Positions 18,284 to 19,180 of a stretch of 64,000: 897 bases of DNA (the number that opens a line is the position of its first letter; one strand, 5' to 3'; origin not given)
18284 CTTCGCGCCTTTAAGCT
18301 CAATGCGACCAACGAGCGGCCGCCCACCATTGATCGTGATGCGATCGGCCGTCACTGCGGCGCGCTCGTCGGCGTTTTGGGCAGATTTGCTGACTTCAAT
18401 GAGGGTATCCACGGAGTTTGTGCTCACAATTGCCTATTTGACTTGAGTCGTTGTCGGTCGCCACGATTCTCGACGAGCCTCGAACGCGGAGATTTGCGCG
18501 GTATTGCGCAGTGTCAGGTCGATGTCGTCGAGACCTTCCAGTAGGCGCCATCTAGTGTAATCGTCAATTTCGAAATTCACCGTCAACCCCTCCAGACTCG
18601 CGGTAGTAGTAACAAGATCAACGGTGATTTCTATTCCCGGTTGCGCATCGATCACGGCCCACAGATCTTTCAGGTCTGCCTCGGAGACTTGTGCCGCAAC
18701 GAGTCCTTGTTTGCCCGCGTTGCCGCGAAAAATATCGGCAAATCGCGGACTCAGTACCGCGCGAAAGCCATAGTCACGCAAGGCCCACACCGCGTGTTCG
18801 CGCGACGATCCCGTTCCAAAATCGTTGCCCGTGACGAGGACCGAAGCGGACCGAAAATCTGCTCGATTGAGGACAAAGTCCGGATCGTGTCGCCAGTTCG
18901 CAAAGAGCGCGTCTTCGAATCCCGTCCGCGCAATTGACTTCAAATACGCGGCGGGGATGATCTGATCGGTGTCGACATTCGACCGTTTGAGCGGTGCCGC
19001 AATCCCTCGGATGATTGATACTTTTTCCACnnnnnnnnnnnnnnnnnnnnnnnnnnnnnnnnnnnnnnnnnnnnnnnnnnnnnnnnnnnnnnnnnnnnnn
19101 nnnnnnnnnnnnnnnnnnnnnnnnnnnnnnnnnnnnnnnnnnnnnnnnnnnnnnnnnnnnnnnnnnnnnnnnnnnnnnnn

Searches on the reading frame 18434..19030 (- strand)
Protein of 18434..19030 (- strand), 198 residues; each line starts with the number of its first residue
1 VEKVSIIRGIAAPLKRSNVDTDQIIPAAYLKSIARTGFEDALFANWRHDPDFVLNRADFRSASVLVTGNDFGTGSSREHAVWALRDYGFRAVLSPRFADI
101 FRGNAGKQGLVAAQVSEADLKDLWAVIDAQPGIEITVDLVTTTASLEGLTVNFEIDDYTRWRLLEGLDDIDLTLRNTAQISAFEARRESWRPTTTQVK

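Call 8: search_protein_families(library=pfam, proteins=[window:18434-19030:-], max_evalue=0.001)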
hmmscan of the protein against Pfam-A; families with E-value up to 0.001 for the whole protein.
window:18434-19030:- (198 aa): 1 family
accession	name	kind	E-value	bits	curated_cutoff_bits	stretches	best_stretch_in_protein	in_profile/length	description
PF00694.25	Aconitase_C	-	2.3e-26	93.1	22.8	1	1-116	1-129/131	Aconitase C-terminal domain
